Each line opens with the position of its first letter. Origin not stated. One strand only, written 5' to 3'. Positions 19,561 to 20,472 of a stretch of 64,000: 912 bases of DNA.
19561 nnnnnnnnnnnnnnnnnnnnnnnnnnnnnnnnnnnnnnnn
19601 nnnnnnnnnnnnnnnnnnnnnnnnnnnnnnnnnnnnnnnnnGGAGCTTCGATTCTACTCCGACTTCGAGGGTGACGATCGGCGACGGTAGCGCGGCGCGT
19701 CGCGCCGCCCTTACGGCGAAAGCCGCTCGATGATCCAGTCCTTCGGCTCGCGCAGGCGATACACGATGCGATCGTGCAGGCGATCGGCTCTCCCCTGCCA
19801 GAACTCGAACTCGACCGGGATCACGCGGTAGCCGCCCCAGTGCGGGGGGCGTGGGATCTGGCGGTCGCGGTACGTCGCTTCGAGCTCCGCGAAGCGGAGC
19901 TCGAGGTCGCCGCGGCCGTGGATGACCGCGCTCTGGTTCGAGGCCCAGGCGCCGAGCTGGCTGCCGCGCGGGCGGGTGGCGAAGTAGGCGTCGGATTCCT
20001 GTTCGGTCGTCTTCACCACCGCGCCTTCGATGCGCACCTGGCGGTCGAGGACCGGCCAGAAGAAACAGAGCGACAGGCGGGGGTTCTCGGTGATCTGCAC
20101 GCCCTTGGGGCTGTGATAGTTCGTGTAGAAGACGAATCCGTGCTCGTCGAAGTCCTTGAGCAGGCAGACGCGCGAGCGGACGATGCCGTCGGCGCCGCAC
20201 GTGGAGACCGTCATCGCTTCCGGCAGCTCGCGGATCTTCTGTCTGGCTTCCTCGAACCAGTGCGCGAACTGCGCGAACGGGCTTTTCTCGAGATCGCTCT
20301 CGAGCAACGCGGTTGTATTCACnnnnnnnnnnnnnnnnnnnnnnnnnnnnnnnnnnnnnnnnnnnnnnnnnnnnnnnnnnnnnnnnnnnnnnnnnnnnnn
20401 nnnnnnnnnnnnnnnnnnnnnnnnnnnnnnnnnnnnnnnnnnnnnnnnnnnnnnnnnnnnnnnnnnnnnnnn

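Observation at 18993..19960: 250-bp direct duplication of the pdxH 3' end flanking the hicAB module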

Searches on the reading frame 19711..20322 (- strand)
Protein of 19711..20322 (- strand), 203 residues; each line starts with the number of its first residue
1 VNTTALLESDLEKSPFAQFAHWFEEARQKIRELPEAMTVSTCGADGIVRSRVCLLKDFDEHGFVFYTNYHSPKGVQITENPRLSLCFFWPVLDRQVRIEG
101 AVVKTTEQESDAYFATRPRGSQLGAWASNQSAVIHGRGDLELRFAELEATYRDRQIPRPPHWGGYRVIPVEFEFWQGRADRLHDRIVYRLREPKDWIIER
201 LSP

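Call 7: search_protein_families(library=pfam, proteins=[window:19711-20322:-], max_evalue=0.01)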
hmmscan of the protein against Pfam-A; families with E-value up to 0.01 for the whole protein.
window:19711-20322:- (203 aa): 3 families
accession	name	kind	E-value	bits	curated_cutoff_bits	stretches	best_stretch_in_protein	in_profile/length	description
PF01243.27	PNPOx_N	-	5.3e-25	88.5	28.1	1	24-149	2-118/120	Pyridoxamine 5'-phosphate oxidase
PF10590.14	PNP_phzG_C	-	1.1e-20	73.7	27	1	162-203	1-42/42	Pyridoxine 5'-phosphate oxidase C-terminal dimerisation region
PF12766.13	Pyridox_oxase_2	-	7.9e-05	23.6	26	1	30-102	17-96/100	Pyridoxamine 5'-phosphate oxidase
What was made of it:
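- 19711..20322 (-): Intact pdxH (pyridoxamine 5'-phosphate oxidase, 203 aa, GTG start, TAA stop). Pfam PNPOx_N 88.5 bits and PNP_phzG_C 73.7 bits, both full length (call 7).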

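Call 8: find_related_loci(query=window:19714-20322:-, collection=genome_contigs, flank=6000)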
Query window:19714-20322:- (203 aa) in genome_contigs; peptide patterns used: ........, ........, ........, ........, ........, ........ (x = any residue, [..] = any of these).
314 stretches matched a pattern; 274 encode a relative of the query (tblastn E <= 1e-3); the best 80 are kept; 80 distinct loci.
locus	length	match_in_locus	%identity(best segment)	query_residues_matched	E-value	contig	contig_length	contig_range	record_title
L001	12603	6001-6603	83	2-203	2e-114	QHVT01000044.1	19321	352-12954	MAG: Acidobacteria bacterium isolate gp7 AA8 14_0903_02_30cm_scaffold_1635_curated, whole genome shotgun sequence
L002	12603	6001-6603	81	3-203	4e-112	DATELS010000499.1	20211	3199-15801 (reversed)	MAG TPA_asm: Thermoanaerobaculia bacterium isolate SMAG_U8922 k141_100138, whole genome shotgun sequence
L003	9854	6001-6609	80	1-203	8e-112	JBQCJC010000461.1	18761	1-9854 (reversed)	MAG: Thermoanaerobaculia bacterium isolate bin917 k141_2441111, whole genome shotgun sequence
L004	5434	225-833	80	1-203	5e-112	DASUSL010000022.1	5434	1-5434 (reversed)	MAG TPA_asm: Thermoanaerobaculia bacterium isolate SMAG_U1735 k141_1817298, whole genome shotgun sequence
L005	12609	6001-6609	78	1-203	1e-111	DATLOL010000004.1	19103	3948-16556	MAG TPA_asm: Thermoanaerobaculia bacterium isolate SMAG_U13825 k141_3118, whole genome shotgun sequence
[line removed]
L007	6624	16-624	79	1-203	4e-111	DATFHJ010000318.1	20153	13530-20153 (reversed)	MAG TPA_asm: Thermoanaerobaculia bacterium isolate SMAG_U8686 k141_461253, whole genome shotgun sequence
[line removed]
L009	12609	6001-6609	78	1-203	2e-109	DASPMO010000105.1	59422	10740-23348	MAG TPA_asm: Thermoanaerobaculia bacterium isolate SMAG_U12094 k141_172764, whole genome shotgun sequence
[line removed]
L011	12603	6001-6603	78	3-203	1e-108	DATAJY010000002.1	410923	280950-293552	MAG TPA_asm: Thermoanaerobaculia bacterium isolate SMAG_U6924 k141_52860, whole genome shotgun sequence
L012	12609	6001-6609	77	1-203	6e-108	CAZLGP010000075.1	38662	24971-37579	MAG TPA_asm: uncultured Thermoanaerobaculia bacterium isolate binchicken_co31_43 genome assembly, contig: k141_309181, w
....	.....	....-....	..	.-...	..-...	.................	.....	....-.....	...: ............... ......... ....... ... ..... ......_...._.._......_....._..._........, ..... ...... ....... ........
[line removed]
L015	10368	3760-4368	75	1-203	3e-106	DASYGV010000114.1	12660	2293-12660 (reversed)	MAG TPA_asm: Thermoanaerobaculia bacterium isolate SMAG_U4223 k141_389922, whole genome shotgun sequence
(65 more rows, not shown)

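Call 15: find_related_loci(query=window:19714-20322:-, collection=metagenome_contigs, flank=6000)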
Query window:19714-20322:- (203 aa) in metagenome_contigs; peptide patterns used: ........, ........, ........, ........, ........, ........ (x = any residue, [..] = any of these).
296 stretches matched a pattern; 250 encode a relative of the query (tblastn E <= 1e-3); the best 80 are kept; 80 distinct loci.
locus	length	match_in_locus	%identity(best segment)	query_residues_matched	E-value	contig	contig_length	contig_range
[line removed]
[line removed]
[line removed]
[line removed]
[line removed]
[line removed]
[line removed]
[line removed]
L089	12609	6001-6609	80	1-203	5e-112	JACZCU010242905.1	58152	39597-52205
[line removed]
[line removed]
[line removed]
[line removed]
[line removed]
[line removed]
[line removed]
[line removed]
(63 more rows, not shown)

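Call 30: search_protein_families(library=ncbifam, proteins=[L127:810-1127:-, L127:1120-1398:-, L099:8081-8470:-, L099:8470-9657:-], max_evalue=0.001)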
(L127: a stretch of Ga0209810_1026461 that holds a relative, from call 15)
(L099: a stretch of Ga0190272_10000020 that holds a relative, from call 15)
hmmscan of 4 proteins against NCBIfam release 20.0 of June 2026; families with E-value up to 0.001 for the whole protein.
L127:810-1127:- (105 aa): 6 families
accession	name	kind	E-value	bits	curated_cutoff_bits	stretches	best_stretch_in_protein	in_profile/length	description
TIGR03830.1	CxxCG_CxxCG_HTH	subfamily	8.7e-11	41.7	61.8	1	28-99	48-119/127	type II TA system antitoxin MqsA family protein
NF041951.1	phage_RstR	subfamily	2.1e-05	24.8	80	1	48-91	5-48/108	RstR family transcriptional repressor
NF007257.0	PRK09706.1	subfamily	9.5e-05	22.2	101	1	50-94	10-54/135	transcriptional repressor DicA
NF041265.1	NadS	equivalog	0.00027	21.2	60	1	49-98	34-83/94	NadS family protein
TIGR00270.2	TIGR00270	equivalog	0.00053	19.8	110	1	47-89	77-119/159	multiprotein bridging factor aMBF1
NF047542.1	telomere_Tap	equivalog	0.00065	18.5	600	1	47-90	19-62/695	telomere-associated protein Tap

L127:1120-1398:- (92 aa): 0 families

L099:8081-8470:- (129 aa): 1 family
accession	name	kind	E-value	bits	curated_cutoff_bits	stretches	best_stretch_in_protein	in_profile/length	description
TIGR01550.1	DOC_P1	subfamily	4.6e-13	49.4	38.65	1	4-120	2-120/122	type II toxin-antitoxin system death-on-curing family toxin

L099:8470-9657:- (395 aa): 1 family
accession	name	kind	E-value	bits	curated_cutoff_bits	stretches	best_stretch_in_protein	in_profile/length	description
TIGR04211.1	SH3_and_anchor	equivalog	9e-06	25.4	65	1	312-367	15-69/198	TIGR04211 family SH3 domain-containing protein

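Call 56: search_protein_families(library=pfam, proteins=[L127:1120-1398:-, L127:810-1127:-, L099:9797-10345:-, L099:10485-10988:-, L099:7650-8117:-, L001:6881-7306:-, L099:11054-11719:-], max_evalue=0.01)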
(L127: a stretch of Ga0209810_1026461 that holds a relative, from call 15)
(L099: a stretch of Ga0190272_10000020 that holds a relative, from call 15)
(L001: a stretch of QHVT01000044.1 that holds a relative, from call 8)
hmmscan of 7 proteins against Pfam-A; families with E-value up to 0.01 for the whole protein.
L127:1120-1398:- (92 aa): 1 family
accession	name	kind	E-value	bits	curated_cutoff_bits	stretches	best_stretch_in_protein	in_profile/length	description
PF06296.18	RelE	-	3.9e-22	79.2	27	2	10-47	2-39/120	RelE toxin of RelE / RelB toxin-antitoxin system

L127:810-1127:- (105 aa): 3 families
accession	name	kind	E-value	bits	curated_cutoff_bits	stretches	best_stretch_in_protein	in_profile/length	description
PF01381.28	HTH_3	-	9.4e-09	35.6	23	1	50-93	1-44/55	Helix-turn-helix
PF13560.12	HTH_31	-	2.1e-06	28.4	27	1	51-91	7-48/64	Helix-turn-helix domain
PF15731.11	MqsA_antitoxin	-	7.7e-05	23.3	30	1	44-99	68-123/131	Antitoxin component of bacterial toxin-antitoxin system, MqsA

L099:9797-10345:- (182 aa): 1 family
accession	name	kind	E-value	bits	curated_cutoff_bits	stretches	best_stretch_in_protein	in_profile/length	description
PF11185.13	DUF2971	-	3.2e-06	28.8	22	1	9-99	10-88/89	Protein of unknown function (DUF2971)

L099:10485-10988:- (167 aa): 0 families

L099:7650-8117:- (155 aa): 1 family
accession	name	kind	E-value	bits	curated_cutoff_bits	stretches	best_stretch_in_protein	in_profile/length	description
PF13698.11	DUF4156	-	3e-07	31.2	28.9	1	75-154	3-90/90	Domain of unknown function (DUF4156)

L001:6881-7306:- (141 aa): 4 families
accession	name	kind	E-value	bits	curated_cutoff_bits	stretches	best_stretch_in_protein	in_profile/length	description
PF13474.12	SnoaL_3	-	4.4e-13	50.1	22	1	22-138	2-118/121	SnoaL-like domain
PF12680.13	SnoaL_2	-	3.9e-06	27.8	27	1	27-129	3-99/102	SnoaL-like domain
PF14534.12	DUF4440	-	7.4e-06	26.8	25.2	1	26-131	6-107/107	Domain of unknown function (DUF4440)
PF08332.16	CaMKII_AD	-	0.00012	22.7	22.1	1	27-138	11-126/128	Calcium/calmodulin dependent protein kinase II association domain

L099:11054-11719:- (221 aa): 3 families
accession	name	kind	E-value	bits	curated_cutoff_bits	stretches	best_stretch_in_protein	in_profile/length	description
PF16242.11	Pyrid_ox_like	-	3.1e-38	131.1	28.8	1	57-212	1-149/149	Pyridoxamine 5'-phosphate oxidase like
PF01243.27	PNPOx_N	-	9.6e-13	49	28.1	1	61-174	4-107/120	Pyridoxamine 5'-phosphate oxidase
PF12766.13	Pyridox_oxase_2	-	0.0065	17.5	26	0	75-141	30-99/100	Pyridoxamine 5'-phosphate oxidase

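Call 62: find_encoding_contigs(protein=window:19711-20322:-, flank=6000, max_places=6)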
Protein window:19711-20322:- (203 aa): no gene with exactly this product is on record in the collection.

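Call 64: find_homologous_proteins(query=window:19714-20322:-, max_evalue=1e-60)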
Query window:19714-20322:- (203 aa): 1912 proteins with E <= 1e-60 among 8000 candidates; the best 120 are listed.
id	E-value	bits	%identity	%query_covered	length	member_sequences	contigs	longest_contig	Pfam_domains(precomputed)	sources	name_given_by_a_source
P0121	4.1e-137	472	100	100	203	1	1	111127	PF10590.15,PF01243.28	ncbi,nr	ncbi:MAG TPA: pyridoxamine 5'-phosphate oxidase [Thermoanaerobaculia bacterium]|nr:pyridoxamine 5'-p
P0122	5.5e-132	456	96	100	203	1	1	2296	PF10590.15,PF01243.28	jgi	-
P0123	2.7e-118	411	86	100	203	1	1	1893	PF10590.15,PF01243.28,PF12766.14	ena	-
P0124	1.0e-117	409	85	100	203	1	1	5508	PF10590.15,PF01243.28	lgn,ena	-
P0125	1.4e-117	409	85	100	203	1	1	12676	PF10590.15,PF01243.28,PF12766.14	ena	-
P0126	6.7e-117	406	84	100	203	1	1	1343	PF10590.15,PF01243.28,PF12766.14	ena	-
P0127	6.7e-117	406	84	100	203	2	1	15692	PF10590.15,PF01243.28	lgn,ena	-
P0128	7.3e-117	406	85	100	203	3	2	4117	PF10590.15,PF01243.28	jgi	-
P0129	6.7e-116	403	84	100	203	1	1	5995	PF10590.15,PF01243.28,PF12766.14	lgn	-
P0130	2.5e-115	401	84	100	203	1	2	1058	PF10590.15,PF01243.28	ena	-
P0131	4.8e-115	400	84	100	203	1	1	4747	PF10590.15,PF01243.28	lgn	-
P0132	1.7e-114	398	84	100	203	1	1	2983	PF10590.15,PF01243.28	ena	-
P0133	1.9e-114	398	84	100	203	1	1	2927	PF10590.15,PF01243.28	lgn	-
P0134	2.0e-114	398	82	100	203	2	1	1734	PF10590.15,PF01243.28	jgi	-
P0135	9.6e-114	396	84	100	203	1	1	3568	PF10590.15,PF01243.28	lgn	-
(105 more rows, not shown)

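Call 65: find_encoding_contigs(protein=P0122, flank=6000, max_places=4)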
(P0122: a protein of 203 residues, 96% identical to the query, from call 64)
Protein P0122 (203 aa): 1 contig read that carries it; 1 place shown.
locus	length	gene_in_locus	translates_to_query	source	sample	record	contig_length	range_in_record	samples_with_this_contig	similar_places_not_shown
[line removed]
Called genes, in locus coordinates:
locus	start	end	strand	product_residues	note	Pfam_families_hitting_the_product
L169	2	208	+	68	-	?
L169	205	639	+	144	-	PF04238:DUF420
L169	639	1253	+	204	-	PF00293:NUDIX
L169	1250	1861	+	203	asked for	PF01243:PNPOx_N, PF10590:PNP_phzG_C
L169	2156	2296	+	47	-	?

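Call 66: find_encoding_contigs(protein=P0121, flank=3000, max_places=4)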
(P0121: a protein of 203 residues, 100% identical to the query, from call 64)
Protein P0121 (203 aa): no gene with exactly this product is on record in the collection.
